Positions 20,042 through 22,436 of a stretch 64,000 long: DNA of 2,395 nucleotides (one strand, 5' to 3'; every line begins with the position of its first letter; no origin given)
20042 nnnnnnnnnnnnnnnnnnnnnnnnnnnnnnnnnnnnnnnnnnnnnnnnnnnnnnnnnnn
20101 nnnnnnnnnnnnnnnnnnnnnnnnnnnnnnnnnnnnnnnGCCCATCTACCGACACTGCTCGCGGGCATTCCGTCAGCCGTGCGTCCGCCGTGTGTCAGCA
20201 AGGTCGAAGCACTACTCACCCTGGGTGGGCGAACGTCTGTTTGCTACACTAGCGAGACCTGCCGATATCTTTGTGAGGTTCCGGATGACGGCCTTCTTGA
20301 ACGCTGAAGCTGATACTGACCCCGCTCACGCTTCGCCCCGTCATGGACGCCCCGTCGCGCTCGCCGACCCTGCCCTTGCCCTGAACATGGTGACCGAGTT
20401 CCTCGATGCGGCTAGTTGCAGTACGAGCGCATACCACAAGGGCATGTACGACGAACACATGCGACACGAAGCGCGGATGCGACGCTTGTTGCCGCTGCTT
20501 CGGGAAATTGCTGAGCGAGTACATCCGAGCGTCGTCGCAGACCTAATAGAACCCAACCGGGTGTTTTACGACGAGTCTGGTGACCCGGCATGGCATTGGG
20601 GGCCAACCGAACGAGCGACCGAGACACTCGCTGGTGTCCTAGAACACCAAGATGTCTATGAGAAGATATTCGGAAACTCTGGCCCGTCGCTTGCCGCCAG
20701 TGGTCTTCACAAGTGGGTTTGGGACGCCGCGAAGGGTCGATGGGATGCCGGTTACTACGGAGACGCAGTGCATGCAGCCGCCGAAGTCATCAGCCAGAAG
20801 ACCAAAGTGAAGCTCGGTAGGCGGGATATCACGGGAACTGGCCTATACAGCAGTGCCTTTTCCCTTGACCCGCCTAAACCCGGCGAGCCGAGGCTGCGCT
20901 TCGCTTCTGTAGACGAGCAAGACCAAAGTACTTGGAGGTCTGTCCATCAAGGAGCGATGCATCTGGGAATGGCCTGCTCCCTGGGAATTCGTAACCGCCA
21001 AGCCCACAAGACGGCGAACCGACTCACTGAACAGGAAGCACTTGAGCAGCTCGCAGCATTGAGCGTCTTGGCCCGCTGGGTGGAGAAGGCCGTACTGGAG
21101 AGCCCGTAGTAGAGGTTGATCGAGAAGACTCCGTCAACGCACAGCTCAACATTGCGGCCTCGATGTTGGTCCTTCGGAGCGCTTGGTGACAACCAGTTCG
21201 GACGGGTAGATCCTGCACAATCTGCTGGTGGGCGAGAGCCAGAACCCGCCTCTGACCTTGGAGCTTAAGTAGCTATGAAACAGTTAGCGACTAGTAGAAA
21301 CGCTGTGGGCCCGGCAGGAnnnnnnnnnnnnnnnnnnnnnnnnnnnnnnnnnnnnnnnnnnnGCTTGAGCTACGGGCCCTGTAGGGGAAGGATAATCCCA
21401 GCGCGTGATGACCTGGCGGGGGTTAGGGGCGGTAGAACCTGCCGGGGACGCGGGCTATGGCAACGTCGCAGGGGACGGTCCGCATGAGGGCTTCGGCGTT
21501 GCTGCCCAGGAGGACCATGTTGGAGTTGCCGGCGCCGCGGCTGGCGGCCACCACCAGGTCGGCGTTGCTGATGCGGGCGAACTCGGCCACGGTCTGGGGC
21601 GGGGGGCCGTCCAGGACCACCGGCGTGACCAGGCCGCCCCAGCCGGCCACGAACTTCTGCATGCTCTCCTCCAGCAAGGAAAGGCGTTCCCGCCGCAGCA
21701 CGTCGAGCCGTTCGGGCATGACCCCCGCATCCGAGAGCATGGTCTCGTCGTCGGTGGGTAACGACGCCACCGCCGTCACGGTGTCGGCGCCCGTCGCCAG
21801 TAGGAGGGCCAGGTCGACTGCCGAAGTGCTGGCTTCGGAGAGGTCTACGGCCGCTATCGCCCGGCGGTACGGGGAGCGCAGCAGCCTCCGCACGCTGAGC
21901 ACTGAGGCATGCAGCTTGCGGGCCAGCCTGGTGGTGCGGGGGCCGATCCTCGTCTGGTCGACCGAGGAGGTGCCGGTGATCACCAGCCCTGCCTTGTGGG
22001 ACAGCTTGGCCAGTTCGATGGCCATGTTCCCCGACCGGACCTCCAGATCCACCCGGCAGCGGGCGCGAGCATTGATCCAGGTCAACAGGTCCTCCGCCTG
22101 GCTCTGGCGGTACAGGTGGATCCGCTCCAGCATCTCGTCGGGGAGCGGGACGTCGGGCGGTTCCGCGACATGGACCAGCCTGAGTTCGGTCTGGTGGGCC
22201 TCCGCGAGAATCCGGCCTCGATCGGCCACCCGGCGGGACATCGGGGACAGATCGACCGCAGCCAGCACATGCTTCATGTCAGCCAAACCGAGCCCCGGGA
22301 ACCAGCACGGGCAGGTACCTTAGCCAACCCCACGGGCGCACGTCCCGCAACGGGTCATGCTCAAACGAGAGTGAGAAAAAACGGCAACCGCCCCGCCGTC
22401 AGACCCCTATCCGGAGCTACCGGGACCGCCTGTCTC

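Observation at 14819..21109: Co-directional four-gene cargo: DUF4365-nuclease/HEAT-repeat giant, Zn-ribbon protein, non-chaperone J-domain protein, HEPN (TIGR02391, Rx4H)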

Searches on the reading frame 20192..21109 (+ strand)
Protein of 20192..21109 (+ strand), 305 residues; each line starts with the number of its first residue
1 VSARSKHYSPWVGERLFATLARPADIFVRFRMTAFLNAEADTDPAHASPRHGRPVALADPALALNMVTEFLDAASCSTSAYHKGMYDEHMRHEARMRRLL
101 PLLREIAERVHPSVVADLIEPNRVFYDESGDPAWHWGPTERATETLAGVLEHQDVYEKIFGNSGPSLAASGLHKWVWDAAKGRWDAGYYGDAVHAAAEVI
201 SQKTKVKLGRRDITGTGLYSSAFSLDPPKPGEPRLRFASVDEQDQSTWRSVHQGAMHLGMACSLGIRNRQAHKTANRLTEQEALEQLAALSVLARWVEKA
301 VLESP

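Call 6: search_protein_families(library=pfam, proteins=[window:20192-21109:+], max_evalue=0.1)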
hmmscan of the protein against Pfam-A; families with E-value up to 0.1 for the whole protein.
window:20192-21109:+ (305 aa): 1 family
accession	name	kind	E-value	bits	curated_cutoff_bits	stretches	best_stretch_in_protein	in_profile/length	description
PF09509.15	Hypoth_Ymh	-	9e-25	87.3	25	1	171-297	2-119/119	Protein of unknown function (Hypoth_ymh)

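Call 7: search_protein_families(library=padloc, proteins=[window:20192-21109:+], max_evalue=0.1)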
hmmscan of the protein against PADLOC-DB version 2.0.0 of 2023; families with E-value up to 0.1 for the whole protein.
window:20192-21109:+ (305 aa): 0 families

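Call 8: search_protein_families(library=ncbifam, proteins=[window:20192-21109:+], max_evalue=0.1)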
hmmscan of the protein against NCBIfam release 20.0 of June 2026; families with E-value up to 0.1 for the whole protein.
window:20192-21109:+ (305 aa): 1 family
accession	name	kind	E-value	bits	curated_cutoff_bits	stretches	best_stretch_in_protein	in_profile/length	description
TIGR02391.1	hypoth_ymh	hypoth_equivalog_domain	0.00011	22.3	39.45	1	172-300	1-123/125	TIGR02391 family protein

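Call 30: find_homologous_proteins(query=window:20192-21109:+)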
Query window:20192-21109:+ (305 aa): 304 proteins with E <= 0.001 among 7019 candidates; the best 120 are listed.
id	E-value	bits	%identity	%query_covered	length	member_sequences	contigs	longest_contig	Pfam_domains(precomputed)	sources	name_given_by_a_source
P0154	4.4e-182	622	100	90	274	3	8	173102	PF09509.16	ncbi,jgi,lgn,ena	-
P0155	2.0e-158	544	88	90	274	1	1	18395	PF09509.16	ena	-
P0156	1.2e-134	466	84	80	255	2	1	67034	PF09509.16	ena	-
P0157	1.0e-110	388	66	90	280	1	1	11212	PF09509.16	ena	-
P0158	1.2e-109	384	67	87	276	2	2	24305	PF09509.16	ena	-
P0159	1.2e-104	368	66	86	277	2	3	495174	PF09509.16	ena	-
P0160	3.0e-101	357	63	90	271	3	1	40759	PF09509.16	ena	-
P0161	5.2e-100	353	62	89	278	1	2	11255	PF09509.16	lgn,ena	-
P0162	3.7e-99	350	62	89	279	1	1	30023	PF09509.16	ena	-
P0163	8.9e-90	319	63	80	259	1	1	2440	PF09509.16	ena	-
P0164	3.2e-86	307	60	80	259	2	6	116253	PF09509.16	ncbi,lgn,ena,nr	ncbi:MAG: hypothetical protein OXG34_03145 [bacterium]|nr:hypothetical protein [bacterium] MCY413375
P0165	9.4e-85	302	60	80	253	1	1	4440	PF09509.16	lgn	-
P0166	4.4e-81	290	57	79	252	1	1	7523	PF09509.16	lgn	-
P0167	5.1e-74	267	54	81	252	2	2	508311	PF09509.16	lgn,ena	-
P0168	2.5e-72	262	53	82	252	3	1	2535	PF09509.16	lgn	-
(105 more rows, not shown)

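Call 32: find_encoding_contigs(protein=P0155, flank=8000, max_places=3)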
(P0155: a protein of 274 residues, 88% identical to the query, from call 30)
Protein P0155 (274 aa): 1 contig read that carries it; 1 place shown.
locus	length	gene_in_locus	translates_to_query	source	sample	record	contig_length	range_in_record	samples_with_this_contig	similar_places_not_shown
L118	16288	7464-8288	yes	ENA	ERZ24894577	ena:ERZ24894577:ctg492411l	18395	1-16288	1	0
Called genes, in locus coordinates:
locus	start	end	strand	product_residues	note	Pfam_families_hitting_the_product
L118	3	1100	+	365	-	?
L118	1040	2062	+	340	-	PF00270:DEAD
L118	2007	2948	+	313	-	-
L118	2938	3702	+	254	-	-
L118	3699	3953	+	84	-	-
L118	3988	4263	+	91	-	-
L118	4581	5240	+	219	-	PF13091:PLDc_2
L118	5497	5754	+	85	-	-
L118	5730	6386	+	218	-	-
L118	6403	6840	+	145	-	PF26549:Tricorn_N (faint)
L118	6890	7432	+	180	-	-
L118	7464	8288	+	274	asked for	PF09509:Hypoth_Ymh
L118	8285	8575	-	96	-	PF14367:DUF4411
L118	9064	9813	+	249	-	-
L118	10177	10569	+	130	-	-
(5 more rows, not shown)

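Call 33: find_encoding_contigs(protein=P0156, flank=8000, max_places=3)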
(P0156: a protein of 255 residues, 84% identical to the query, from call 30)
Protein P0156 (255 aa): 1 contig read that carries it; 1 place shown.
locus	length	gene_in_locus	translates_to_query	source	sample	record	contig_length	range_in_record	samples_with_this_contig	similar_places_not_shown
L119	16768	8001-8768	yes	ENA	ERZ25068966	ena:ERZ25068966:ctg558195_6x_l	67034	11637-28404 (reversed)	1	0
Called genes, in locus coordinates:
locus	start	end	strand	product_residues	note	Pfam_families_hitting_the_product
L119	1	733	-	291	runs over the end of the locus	-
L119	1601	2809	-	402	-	PF02661:Fic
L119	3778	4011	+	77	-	-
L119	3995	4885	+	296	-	-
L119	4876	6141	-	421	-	-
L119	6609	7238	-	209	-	PF01609:DDE_Tnp_1, PF13612:DDE_Tnp_1_3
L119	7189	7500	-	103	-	-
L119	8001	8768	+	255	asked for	PF09509:Hypoth_Ymh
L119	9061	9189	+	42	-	-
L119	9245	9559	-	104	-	-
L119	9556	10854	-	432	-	-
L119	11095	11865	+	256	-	-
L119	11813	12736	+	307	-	-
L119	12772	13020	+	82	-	-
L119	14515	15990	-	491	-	-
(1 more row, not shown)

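Call 34: find_encoding_contigs(protein=P0159, flank=8000, max_places=3)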
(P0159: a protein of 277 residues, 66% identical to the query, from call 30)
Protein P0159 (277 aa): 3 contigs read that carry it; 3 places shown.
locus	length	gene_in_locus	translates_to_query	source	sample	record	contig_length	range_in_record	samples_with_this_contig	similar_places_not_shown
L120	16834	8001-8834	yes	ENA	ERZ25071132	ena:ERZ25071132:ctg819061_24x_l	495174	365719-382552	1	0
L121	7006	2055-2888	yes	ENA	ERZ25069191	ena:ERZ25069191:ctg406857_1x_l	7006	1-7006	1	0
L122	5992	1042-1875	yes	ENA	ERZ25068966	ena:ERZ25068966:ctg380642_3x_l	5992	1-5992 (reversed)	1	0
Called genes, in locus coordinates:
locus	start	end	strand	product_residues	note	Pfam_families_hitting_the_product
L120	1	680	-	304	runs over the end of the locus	PF00682:HMGL-like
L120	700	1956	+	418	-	PF02515:CoA_transf_3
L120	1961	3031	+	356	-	PF01717:Meth_synt_2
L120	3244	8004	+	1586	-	PF09565:RE_NgoFVII (faint), PF13091:PLDc_2 (faint), PF27394:Aq_aa27, PF13191:AAA_16 (faint), PF04313:HSDR_N, PF04851:ResIII, PF18766:SWI2_SNF2, PF22679:T1R_D3-like (weak)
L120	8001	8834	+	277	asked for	PF09509:Hypoth_Ymh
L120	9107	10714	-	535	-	PF02463:SMC_N (faint), PF13175:AAA_15, PF13476:AAA_23, PF13514:AAA_27 (weak), PF13304:AAA_21, PF13175:AAA_15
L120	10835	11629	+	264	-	-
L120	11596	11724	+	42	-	-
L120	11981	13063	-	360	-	-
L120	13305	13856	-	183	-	-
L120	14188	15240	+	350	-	PF21189:PHA02142, PF09414:RNA_ligase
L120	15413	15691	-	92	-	-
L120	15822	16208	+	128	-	-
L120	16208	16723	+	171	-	PF09970:DUF2204 (faint), PF19502:DUF6036, PF08843:AbiEii (faint)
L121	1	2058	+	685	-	?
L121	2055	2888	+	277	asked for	PF09509:Hypoth_Ymh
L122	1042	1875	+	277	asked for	PF09509:Hypoth_Ymh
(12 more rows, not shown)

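Call 70: find_encoding_contigs(protein=P0154, flank=10000, max_places=6)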
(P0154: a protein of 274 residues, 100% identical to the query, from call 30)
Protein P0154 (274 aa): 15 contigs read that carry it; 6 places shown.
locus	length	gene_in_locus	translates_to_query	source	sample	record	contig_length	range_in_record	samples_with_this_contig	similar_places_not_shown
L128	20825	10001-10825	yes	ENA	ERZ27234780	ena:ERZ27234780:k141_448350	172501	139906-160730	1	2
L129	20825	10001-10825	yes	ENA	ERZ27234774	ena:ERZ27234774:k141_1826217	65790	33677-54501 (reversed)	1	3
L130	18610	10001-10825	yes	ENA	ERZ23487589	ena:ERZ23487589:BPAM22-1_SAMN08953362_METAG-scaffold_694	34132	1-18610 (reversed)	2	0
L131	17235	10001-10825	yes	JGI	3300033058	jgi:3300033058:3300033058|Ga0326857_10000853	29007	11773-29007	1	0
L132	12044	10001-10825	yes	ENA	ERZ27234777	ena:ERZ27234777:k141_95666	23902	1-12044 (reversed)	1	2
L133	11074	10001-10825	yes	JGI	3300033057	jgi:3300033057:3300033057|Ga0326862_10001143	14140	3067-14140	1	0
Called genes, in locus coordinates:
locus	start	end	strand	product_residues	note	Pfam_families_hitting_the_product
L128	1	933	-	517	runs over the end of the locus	PF12161:HsdM_N, PF02384:N6_Mtase, PF01170:UPF0020, PF07669:Eco57I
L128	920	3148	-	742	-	PF02384:N6_Mtase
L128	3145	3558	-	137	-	-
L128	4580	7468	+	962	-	PF14280:DUF4365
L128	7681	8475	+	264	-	-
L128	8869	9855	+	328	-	PF00226:DnaJ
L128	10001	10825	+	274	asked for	PF09509:Hypoth_Ymh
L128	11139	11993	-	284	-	PF00582:Usp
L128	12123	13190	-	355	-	PF21088:MS_channel_1st, PF00924:MS_channel_2nd, PF21082:MS_channel_3rd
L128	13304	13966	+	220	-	PF00156:Pribosyltran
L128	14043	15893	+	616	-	PF13292:DXP_synthase_N, PF02775:TPP_enzyme_C (weak), PF02779:Transket_pyr, PF02780:Transketolase_C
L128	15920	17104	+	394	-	PF00497:SBP_bac_3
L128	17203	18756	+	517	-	PF00528:BPD_transp_1 (weak)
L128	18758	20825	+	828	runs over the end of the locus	PF00528:BPD_transp_1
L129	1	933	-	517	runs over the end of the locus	PF12161:HsdM_N, PF02384:N6_Mtase, PF01170:UPF0020, PF07669:Eco57I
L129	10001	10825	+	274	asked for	PF09509:Hypoth_Ymh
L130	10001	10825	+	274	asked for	PF09509:Hypoth_Ymh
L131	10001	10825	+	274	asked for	PF09509:Hypoth_Ymh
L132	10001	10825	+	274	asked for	PF09509:Hypoth_Ymh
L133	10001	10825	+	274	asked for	PF09509:Hypoth_Ymh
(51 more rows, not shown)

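Call 87: search_solved_structures(query=window:20285-21109:+, max_evalue=1)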
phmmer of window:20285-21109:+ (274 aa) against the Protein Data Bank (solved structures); distinct sequences matched with E-value up to 1: 0.

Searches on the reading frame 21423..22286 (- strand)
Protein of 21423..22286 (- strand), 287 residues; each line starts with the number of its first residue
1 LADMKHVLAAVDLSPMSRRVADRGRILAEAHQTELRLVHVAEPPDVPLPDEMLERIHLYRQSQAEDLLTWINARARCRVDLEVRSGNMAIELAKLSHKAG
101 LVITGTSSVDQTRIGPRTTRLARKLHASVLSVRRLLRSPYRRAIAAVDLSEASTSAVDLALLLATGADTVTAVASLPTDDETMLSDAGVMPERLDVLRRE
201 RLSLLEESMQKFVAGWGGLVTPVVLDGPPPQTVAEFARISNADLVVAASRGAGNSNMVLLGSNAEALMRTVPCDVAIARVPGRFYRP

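Call 44: search_protein_families(library=pfam, proteins=[window:21423-22286:-], max_evalue=0.01)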
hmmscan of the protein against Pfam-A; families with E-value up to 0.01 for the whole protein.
window:21423-22286:- (287 aa): 1 family
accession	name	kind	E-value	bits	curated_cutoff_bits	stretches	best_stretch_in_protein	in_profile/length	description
PF00582.32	Usp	-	3e-30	106.1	24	2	140-279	2-141/141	Universal stress protein family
